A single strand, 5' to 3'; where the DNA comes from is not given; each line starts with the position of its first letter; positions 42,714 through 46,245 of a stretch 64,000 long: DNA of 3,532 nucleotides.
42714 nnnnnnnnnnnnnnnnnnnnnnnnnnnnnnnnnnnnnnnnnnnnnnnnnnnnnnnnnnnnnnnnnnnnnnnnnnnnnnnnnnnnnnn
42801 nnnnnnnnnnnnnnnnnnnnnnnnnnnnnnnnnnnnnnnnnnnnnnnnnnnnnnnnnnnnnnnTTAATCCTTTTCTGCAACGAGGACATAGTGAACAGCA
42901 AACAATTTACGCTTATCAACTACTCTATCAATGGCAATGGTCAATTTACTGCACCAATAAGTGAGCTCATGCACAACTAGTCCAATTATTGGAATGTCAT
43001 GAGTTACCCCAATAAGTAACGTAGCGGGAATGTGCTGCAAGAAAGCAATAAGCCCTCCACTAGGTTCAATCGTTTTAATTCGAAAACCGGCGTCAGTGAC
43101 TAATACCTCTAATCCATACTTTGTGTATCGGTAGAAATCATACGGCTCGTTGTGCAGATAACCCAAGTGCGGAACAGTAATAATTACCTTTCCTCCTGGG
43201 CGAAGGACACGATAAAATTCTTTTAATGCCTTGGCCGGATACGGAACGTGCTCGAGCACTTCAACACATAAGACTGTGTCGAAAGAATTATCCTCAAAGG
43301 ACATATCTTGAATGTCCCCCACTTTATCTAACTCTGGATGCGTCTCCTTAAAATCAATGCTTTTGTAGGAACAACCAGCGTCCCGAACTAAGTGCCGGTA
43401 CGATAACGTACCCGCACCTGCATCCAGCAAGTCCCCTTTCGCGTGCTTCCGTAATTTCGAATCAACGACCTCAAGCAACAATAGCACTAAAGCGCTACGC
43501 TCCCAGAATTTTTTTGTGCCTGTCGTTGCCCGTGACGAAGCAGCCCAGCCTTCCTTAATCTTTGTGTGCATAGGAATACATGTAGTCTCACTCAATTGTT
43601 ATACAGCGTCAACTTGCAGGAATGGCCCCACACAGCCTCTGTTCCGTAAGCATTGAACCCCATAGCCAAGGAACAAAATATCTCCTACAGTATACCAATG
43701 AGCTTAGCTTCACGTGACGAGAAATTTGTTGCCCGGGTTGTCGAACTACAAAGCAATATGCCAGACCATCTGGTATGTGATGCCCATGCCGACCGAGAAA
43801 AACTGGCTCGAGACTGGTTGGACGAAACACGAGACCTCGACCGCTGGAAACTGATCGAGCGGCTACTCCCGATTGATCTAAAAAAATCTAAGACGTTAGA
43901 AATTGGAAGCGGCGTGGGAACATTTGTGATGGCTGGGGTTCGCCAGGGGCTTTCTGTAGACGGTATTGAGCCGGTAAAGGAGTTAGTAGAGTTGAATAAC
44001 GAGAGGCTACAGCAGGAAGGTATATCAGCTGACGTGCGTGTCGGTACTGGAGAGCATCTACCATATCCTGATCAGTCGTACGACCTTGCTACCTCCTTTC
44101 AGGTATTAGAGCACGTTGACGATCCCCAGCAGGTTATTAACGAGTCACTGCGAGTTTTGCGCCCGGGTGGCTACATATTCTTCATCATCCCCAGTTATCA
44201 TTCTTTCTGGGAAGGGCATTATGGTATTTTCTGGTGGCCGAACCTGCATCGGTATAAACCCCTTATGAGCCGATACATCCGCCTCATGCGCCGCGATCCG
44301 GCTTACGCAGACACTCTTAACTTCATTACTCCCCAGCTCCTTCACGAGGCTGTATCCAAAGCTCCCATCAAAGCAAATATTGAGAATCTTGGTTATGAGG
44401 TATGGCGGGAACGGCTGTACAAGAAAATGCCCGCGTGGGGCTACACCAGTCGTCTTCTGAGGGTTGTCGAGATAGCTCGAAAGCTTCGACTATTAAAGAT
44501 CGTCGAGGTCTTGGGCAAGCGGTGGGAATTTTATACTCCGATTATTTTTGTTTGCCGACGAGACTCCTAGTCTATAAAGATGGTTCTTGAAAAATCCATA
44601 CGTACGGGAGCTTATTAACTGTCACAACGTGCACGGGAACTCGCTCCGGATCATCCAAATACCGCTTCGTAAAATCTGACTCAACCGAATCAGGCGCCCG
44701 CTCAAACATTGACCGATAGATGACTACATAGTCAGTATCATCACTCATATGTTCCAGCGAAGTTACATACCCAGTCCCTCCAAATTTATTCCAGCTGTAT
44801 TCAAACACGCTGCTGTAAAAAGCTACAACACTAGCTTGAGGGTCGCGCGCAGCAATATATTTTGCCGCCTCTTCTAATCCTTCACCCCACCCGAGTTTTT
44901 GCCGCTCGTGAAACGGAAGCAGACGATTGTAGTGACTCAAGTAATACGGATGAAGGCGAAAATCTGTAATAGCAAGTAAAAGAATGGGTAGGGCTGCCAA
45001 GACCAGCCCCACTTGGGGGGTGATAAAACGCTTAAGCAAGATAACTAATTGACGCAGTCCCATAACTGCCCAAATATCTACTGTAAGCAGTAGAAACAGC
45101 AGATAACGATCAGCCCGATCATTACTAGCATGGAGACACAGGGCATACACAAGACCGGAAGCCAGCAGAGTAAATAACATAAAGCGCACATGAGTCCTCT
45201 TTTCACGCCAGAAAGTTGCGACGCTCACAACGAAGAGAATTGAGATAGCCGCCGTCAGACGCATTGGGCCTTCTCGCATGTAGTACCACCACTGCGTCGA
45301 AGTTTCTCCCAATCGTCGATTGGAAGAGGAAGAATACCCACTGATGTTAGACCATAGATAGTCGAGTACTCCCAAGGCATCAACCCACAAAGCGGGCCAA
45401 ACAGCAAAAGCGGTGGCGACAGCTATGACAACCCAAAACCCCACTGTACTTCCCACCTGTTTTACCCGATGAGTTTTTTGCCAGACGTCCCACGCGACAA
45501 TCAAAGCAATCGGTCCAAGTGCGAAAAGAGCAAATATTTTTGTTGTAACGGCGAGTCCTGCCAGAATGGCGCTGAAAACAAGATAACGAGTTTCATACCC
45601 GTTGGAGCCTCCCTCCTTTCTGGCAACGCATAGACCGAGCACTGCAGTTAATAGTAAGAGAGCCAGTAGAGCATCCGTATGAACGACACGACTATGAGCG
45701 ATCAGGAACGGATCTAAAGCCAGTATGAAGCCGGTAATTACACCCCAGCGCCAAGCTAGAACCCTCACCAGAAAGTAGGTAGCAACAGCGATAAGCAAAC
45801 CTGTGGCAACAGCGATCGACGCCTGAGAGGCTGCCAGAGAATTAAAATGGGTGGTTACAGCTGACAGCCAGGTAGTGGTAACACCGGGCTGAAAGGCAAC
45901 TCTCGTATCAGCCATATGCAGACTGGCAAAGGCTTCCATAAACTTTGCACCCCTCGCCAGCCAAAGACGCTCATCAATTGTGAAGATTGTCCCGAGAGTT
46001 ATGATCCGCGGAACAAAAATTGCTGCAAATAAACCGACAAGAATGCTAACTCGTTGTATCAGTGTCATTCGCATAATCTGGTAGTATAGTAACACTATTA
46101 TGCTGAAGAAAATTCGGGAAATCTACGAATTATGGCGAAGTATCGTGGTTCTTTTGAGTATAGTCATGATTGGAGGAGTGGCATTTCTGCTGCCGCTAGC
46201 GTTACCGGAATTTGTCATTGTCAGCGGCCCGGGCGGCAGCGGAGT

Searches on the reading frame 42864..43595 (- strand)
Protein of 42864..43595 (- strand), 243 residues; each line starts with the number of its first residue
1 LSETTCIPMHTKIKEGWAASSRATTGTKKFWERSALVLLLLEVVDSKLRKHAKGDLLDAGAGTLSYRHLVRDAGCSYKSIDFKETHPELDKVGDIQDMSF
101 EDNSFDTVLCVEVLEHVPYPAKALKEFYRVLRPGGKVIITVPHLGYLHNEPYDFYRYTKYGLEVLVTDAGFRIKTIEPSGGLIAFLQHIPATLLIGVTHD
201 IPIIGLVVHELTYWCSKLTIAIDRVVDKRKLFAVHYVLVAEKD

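Call 70: search_protein_families(library=pfam, proteins=[window:42864-43595:-], max_evalue=0.00001)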
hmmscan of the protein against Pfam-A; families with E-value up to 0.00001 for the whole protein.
window:42864-43595:- (243 aa): 6 families
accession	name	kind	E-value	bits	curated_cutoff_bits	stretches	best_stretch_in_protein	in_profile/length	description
PF08241.18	Methyltransf_11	-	3.7e-18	66.4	21.2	1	57-139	1-95/95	Methyltransferase domain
PF13489.12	Methyltransf_23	-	1.6e-14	54.4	27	1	50-157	20-134/164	Methyltransferase domain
PF13847.12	Methyltransf_31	-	5.2e-11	42.9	27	1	92-143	60-113/145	Methyltransferase domain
PF13649.12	Methyltransf_25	-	9.9e-11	42.6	27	1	92-135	52-97/97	Methyltransferase domain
PF08242.18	Methyltransf_12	-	1.8e-09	38.7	30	1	95-136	58-97/98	Methyltransferase domain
PF01209.24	Ubie_methyltran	-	5.4e-06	26.4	20.1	0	95-139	107-151/233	ubiE/COQ5 methyltransferase family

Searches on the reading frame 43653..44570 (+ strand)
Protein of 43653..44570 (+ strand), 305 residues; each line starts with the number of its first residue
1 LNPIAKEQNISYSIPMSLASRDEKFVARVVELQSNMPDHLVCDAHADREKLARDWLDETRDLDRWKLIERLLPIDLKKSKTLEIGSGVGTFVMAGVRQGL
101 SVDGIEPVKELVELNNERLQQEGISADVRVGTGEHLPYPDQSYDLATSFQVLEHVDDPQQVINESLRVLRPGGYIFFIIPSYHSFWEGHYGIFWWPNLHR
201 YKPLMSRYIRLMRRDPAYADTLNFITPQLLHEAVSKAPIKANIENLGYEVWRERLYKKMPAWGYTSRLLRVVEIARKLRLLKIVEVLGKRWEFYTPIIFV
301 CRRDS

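Call 70: search_protein_families(library=pfam, proteins=[window:43653-44570:+], max_evalue=0.00001)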
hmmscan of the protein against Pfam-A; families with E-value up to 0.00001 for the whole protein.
window:43653-44570:+ (305 aa): 6 families
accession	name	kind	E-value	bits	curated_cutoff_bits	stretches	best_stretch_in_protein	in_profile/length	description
PF08241.18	Methyltransf_11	-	3.5e-22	79.3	21.2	1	82-177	1-95/95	Methyltransferase domain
PF13489.12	Methyltransf_23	-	6e-18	65.5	27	1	66-187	11-126/164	Methyltransferase domain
PF13649.12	Methyltransf_25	-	2.9e-16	60.4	27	1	82-173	2-97/97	Methyltransferase domain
PF08242.18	Methyltransf_12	-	3.9e-13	50.4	30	1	82-175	1-98/98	Methyltransferase domain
PF13847.12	Methyltransf_31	-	7.9e-13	48.8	27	1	77-177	3-109/145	Methyltransferase domain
PF01209.24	Ubie_methyltran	-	6.4e-08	32.7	20.1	1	73-178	43-152/233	ubiE/COQ5 methyltransferase family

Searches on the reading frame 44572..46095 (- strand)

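Call 70: search_protein_families(library=pfam, proteins=[window:44572-46095:-], max_evalue=0.00001)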
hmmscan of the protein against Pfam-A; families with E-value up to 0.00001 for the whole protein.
window:44572-46095:- (507 aa): 1 family
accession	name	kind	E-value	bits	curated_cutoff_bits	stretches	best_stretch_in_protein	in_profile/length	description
PF02366.24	PMT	-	2e-10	41.1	22.7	1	94-237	88-232/245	Dolichyl-phosphate-mannose-protein mannosyltransferase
